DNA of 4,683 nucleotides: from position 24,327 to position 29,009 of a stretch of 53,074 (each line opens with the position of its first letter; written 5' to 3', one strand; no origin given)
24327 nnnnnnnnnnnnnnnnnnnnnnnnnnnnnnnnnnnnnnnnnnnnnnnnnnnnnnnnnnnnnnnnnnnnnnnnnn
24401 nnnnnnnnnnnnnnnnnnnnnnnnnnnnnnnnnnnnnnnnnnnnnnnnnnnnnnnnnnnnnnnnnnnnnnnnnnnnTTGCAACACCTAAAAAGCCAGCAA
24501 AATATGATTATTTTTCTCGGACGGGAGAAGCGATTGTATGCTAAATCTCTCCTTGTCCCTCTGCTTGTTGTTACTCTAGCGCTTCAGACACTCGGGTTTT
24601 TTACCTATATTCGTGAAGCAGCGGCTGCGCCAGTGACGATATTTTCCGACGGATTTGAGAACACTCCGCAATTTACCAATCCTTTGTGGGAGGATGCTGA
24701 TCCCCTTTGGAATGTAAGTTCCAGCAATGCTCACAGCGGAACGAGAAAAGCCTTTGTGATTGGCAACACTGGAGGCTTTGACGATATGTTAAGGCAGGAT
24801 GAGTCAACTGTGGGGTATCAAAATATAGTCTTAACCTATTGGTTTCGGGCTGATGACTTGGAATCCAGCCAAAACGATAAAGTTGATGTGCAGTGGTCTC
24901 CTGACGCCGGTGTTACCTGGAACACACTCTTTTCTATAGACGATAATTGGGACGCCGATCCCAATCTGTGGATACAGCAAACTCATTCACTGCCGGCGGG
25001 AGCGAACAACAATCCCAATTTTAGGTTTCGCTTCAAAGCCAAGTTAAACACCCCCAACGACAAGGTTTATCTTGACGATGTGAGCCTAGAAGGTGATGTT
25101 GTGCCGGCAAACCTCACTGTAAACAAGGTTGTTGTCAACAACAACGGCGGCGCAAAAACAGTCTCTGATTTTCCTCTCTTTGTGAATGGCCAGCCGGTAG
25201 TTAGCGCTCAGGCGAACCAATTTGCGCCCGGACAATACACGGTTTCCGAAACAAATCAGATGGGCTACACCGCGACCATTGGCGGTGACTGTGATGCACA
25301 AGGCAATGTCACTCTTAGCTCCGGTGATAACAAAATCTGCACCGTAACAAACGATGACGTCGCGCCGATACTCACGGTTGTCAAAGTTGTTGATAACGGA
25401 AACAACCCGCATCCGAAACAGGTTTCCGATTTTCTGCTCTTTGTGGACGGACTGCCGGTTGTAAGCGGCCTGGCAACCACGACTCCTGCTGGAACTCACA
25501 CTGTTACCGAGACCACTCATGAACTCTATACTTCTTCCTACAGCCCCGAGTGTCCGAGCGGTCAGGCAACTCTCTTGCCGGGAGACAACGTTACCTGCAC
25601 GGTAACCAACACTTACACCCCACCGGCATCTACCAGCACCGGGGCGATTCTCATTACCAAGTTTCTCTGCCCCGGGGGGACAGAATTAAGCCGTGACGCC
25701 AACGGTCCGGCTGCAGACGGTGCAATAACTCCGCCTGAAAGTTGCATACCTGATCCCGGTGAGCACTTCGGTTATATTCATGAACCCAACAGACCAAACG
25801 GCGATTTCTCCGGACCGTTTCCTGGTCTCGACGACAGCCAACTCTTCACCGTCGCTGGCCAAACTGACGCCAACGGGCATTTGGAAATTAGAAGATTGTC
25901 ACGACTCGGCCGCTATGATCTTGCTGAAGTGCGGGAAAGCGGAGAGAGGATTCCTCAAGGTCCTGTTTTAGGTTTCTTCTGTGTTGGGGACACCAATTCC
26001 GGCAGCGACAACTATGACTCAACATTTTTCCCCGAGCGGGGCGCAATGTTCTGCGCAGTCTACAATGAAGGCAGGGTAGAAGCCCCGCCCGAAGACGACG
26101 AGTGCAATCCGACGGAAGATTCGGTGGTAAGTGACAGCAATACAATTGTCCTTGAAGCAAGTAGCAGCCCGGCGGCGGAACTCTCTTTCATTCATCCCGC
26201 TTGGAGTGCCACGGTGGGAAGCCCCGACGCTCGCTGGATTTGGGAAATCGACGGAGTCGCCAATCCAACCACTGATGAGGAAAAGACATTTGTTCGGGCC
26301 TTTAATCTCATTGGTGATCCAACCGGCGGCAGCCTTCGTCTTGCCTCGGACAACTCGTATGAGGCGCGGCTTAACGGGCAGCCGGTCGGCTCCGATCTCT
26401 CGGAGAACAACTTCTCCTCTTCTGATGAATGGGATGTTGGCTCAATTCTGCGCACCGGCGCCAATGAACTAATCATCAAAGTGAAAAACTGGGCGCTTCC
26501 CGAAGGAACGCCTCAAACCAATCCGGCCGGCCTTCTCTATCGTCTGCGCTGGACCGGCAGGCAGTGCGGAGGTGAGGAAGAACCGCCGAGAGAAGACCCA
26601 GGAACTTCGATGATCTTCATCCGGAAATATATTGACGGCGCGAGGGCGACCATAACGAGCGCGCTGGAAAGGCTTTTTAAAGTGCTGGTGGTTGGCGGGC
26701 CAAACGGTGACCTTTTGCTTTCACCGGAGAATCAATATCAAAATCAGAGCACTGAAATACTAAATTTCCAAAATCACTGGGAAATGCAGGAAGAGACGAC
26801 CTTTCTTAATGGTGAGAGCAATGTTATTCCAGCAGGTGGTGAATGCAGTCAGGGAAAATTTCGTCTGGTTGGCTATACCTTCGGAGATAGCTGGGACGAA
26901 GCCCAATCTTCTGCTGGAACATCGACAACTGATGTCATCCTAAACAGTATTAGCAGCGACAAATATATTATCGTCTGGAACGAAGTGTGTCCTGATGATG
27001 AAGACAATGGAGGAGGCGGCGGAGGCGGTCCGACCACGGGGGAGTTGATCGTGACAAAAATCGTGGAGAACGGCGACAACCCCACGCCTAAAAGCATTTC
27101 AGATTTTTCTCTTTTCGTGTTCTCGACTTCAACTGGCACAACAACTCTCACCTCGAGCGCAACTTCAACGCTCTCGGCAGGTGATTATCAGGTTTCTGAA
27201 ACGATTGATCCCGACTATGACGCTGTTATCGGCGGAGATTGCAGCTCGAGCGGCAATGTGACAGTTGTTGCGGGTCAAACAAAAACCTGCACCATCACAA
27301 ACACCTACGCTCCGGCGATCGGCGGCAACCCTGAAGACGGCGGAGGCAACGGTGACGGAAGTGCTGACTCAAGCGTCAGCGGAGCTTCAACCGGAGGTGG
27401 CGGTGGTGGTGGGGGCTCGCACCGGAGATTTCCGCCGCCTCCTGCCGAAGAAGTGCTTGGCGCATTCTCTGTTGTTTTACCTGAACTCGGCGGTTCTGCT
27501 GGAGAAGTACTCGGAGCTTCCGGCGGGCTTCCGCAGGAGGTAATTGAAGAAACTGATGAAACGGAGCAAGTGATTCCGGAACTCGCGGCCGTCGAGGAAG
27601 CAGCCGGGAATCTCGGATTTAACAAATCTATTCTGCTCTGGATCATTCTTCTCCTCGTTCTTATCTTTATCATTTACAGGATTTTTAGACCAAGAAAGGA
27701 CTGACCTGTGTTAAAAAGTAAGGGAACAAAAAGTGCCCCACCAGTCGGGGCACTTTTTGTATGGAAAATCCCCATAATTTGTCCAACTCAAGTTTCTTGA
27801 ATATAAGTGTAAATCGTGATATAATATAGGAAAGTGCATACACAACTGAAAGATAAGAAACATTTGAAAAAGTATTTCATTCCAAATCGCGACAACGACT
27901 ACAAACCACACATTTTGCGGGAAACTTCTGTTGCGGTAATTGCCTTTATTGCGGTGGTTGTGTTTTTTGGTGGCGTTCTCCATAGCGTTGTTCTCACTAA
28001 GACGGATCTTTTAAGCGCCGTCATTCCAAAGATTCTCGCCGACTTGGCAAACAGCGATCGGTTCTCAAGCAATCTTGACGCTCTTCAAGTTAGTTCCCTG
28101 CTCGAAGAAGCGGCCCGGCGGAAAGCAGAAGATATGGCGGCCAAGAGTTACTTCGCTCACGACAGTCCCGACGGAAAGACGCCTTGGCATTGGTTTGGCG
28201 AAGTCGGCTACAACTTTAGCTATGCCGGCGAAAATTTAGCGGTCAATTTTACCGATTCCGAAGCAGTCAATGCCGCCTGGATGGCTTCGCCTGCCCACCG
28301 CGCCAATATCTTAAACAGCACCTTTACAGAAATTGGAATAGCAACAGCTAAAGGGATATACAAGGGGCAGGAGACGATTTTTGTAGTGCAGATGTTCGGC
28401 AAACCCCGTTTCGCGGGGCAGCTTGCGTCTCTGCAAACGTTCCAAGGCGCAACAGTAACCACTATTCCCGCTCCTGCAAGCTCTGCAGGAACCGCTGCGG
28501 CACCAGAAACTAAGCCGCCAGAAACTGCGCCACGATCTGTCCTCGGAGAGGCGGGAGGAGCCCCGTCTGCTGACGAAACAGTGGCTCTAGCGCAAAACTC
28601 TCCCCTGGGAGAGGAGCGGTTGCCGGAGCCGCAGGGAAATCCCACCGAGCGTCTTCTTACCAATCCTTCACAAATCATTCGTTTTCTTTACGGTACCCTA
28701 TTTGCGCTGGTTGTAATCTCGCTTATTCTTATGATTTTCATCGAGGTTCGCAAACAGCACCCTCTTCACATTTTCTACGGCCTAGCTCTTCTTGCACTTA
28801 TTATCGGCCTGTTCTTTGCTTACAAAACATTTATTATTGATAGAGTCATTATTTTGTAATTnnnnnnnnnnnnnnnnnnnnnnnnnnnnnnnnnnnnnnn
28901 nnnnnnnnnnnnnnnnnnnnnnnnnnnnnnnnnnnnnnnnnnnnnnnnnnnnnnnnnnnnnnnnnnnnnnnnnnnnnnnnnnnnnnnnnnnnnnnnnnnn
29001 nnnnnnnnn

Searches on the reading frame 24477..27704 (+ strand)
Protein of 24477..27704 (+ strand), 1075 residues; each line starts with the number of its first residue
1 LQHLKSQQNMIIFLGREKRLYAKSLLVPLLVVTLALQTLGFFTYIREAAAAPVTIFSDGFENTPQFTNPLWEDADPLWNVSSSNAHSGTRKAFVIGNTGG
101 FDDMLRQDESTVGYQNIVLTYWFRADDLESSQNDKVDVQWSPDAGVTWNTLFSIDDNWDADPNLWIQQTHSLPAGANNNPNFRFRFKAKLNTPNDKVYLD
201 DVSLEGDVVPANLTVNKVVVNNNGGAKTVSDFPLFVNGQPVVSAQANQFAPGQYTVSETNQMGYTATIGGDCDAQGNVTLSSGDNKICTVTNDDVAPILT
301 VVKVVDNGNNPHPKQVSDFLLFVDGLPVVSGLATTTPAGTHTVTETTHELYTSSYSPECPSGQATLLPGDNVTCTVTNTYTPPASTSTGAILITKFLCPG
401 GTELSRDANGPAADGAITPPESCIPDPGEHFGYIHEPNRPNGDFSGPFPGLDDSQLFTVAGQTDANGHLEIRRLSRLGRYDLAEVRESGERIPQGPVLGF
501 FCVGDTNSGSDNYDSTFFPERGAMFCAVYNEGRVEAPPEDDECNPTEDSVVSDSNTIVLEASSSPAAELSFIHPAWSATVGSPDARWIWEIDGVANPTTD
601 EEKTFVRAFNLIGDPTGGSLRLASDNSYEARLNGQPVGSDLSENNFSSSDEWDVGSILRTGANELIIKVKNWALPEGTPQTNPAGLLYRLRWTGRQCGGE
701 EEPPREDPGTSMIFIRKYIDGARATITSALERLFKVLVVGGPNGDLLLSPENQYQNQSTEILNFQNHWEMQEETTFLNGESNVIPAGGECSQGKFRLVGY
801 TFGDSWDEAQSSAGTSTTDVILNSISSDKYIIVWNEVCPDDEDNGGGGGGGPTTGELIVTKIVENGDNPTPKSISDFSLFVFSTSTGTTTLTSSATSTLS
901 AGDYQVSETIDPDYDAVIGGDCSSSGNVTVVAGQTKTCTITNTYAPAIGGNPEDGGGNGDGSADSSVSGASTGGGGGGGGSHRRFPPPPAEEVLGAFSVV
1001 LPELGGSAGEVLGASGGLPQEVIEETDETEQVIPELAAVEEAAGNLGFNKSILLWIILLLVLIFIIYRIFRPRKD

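Call 8: search_protein_families(library=pfam, proteins=[window:24477-27704:+], max_evalue=0.001)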
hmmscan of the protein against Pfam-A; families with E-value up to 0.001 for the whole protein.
window:24477-27704:+ (1075 aa): 1 family
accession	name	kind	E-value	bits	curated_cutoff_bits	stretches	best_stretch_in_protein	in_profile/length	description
PF19403.5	SpaA_2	-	1.3e-17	64.6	25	2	210-290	3-96/96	Prealbumin-like fold domain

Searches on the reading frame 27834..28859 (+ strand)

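Call 8: search_protein_families(library=pfam, proteins=[window:27834-28859:+], max_evalue=0.001)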
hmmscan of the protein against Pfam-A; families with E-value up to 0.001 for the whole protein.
window:27834-28859:+ (341 aa): 1 family
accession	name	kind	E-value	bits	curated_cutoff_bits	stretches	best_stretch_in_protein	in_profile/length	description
PF00188.32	CAP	-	1.7e-15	58.3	21.1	1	71-187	3-116/117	Cysteine-rich secretory protein family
